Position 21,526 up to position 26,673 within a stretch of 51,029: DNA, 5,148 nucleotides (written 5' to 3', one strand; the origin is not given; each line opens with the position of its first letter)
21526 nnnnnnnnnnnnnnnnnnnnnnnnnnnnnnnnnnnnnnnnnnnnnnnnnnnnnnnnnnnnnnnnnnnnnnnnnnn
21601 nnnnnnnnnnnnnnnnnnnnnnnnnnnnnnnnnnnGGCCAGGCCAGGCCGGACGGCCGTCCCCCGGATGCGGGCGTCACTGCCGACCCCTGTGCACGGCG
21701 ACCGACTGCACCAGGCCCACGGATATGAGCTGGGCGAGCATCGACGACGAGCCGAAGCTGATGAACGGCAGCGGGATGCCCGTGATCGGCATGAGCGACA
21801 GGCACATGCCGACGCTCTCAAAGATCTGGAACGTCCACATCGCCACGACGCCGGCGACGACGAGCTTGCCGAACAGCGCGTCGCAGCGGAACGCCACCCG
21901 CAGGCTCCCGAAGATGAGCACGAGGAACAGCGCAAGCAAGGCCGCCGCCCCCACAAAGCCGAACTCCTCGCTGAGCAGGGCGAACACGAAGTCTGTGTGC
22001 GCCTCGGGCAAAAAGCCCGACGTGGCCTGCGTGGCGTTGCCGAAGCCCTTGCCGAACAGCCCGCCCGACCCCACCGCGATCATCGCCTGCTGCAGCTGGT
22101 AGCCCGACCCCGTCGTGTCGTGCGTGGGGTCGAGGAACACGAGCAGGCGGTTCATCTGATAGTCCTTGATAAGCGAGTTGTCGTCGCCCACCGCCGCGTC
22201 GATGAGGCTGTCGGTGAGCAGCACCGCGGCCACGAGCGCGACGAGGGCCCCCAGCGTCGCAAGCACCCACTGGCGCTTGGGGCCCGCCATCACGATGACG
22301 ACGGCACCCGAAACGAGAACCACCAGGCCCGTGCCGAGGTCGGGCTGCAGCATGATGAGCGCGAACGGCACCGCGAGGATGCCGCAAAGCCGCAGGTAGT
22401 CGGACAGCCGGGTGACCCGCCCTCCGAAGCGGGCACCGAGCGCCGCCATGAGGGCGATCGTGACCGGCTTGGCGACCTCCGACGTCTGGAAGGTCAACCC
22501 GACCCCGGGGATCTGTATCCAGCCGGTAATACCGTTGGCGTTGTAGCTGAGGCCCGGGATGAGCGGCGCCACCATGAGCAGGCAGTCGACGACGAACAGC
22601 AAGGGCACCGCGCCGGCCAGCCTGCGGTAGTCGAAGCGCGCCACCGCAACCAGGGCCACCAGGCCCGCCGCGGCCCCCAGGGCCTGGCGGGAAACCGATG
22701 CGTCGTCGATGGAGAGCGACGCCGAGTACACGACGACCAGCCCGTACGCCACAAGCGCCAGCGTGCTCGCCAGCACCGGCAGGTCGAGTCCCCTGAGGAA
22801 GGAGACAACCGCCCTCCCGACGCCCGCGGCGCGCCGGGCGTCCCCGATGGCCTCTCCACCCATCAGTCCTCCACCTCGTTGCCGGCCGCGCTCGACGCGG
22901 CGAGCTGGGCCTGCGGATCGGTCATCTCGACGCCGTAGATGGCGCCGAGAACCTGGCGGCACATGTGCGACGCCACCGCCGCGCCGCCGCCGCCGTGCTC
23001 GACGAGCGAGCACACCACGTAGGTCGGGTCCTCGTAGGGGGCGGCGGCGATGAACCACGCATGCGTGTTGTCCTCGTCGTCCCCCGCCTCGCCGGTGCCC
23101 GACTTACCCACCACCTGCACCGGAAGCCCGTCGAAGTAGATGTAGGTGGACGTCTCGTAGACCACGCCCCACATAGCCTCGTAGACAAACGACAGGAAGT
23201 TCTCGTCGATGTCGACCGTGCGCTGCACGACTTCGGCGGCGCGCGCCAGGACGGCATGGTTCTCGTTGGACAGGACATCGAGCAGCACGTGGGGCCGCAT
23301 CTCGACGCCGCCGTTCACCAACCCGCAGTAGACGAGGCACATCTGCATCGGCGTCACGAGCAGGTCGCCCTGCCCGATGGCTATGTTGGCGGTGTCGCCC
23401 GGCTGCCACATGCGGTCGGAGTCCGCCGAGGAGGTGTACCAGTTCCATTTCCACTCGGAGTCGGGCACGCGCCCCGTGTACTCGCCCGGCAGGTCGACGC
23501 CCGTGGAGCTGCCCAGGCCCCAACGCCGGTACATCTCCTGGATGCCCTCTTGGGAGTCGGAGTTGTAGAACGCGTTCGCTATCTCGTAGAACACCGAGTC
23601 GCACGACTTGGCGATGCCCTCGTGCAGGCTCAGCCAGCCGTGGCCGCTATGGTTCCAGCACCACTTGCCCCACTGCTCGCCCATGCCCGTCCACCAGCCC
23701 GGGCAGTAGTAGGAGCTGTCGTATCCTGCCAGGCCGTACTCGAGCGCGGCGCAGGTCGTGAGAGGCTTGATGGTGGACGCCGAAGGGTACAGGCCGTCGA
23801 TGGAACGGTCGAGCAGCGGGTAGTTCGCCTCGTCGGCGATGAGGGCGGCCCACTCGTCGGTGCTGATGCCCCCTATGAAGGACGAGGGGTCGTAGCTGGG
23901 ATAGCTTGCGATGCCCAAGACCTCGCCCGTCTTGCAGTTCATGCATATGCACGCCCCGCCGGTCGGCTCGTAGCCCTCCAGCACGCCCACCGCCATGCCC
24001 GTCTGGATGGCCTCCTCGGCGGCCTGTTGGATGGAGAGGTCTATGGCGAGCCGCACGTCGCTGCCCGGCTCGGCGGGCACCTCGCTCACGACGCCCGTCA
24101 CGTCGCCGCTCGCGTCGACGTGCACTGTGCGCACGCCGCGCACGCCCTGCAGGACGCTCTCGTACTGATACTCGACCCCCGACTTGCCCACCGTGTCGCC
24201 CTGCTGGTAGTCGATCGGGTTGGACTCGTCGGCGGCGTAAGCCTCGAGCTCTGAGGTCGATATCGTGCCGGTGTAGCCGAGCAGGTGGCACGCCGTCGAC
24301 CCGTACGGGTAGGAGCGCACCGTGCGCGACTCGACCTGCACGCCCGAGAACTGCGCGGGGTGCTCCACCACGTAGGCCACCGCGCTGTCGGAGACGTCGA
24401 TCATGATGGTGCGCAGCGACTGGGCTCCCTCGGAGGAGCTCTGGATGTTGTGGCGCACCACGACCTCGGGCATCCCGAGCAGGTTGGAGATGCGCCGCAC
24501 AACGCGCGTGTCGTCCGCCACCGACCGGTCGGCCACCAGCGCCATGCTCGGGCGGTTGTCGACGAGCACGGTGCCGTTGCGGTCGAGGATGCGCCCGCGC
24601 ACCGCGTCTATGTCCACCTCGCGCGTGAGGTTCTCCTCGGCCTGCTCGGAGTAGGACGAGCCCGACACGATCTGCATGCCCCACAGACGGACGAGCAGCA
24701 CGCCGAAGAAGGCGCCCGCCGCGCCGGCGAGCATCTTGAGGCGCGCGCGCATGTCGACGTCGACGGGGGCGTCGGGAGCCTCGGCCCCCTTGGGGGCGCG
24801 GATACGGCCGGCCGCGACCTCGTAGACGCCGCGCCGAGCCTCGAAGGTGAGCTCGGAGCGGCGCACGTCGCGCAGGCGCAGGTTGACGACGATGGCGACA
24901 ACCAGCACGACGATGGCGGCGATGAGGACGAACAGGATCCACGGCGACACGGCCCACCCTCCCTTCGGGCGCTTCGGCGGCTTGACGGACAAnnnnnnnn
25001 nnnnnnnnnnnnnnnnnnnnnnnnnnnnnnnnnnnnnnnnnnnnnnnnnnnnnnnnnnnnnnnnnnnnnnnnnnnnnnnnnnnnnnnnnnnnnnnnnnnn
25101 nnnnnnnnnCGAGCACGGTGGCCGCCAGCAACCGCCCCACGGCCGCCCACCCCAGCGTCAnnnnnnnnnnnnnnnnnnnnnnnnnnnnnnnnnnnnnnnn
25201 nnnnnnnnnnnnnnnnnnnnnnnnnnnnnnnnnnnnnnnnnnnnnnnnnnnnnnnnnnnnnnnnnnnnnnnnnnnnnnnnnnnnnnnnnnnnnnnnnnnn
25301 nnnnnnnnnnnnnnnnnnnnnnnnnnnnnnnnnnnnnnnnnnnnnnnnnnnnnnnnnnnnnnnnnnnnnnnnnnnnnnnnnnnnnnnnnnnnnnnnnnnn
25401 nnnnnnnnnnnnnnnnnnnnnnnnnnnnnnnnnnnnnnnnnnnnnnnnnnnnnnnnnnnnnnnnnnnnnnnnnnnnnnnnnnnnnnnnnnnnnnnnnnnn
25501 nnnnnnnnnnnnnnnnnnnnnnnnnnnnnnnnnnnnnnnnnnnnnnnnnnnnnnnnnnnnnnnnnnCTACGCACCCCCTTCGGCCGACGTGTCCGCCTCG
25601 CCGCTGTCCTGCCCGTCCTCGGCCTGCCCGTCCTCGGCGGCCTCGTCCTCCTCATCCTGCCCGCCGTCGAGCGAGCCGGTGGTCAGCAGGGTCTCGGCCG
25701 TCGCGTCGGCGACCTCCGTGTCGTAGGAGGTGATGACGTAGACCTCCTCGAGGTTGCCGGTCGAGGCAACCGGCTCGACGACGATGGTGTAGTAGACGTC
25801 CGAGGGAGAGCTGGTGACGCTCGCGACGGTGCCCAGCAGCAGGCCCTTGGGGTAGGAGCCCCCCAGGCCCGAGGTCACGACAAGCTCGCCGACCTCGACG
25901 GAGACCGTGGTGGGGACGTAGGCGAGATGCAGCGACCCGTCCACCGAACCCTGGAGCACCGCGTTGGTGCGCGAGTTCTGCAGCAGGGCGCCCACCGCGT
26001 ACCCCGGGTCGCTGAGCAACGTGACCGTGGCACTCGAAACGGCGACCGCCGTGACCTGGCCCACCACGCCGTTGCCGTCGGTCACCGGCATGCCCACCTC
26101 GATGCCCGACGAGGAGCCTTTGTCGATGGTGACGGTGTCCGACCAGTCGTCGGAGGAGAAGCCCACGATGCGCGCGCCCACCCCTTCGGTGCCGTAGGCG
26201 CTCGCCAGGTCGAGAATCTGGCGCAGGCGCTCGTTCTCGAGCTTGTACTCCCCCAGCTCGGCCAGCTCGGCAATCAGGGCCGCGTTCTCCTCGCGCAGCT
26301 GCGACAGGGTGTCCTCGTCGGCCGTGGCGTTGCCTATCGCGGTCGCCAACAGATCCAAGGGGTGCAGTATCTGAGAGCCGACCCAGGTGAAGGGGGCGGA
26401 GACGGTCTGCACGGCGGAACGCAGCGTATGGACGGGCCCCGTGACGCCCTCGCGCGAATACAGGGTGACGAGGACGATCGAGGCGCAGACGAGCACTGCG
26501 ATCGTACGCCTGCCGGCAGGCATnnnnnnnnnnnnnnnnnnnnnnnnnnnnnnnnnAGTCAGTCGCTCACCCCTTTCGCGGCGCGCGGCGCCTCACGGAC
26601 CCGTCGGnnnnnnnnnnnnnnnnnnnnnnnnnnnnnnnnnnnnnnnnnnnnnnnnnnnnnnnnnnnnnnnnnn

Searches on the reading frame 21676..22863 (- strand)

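Call 76: search_protein_families(library=pfam, proteins=[window:21676-22863:-], max_evalue=0.00001)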
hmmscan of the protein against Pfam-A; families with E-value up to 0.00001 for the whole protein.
window:21676-22863:- (395 aa): 1 family
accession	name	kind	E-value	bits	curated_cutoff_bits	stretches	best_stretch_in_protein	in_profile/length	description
PF01098.24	FTSW_RODA_SPOVE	-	1.9e-82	277.5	26.4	1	34-392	8-354/356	Cell cycle protein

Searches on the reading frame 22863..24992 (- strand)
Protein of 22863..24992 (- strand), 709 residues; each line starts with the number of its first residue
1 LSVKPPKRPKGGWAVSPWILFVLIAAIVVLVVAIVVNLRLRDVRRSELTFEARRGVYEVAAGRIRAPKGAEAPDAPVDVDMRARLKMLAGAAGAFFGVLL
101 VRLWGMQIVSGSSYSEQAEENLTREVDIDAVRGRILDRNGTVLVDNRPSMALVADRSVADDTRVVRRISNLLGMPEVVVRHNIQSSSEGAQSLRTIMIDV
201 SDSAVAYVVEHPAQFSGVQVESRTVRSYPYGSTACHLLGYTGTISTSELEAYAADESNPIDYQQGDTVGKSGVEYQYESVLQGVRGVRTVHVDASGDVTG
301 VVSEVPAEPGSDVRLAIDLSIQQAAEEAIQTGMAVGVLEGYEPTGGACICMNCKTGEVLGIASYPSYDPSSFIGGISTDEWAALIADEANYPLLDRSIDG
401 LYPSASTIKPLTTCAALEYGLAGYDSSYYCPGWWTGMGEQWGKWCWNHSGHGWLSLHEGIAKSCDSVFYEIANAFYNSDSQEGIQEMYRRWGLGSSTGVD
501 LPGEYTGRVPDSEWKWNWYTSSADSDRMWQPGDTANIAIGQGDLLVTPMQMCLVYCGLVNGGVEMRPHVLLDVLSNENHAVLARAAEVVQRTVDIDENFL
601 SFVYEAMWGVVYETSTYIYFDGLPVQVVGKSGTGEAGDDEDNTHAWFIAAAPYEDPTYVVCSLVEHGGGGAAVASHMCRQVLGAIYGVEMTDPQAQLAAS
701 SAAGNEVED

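Call 76: search_protein_families(library=pfam, proteins=[window:22863-24992:-], max_evalue=0.00001)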
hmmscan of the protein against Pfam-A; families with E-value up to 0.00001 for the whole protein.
window:22863-24992:- (709 aa): 2 families
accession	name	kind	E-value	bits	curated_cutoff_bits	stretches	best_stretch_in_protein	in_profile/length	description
PF00905.27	Transpeptidase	-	6e-46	157.4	22.1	1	346-681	1-297/299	Penicillin binding protein transpeptidase domain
PF03717.20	PBP_dimer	-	2.8e-41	142.4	24.4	1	128-300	2-177/180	Penicillin-binding Protein dimerisation domain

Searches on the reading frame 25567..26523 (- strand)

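Call 76: search_protein_families(library=pfam, proteins=[window:25567-26523:-], max_evalue=0.00001)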
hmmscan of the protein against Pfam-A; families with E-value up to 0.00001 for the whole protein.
window:25567-26523:- (318 aa): 1 family
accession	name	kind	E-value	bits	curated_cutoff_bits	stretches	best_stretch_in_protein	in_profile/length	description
PF04085.20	MreC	-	1.5e-42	145.3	28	1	119-265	1-147/147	Rod shape-determining protein MreC, barrel core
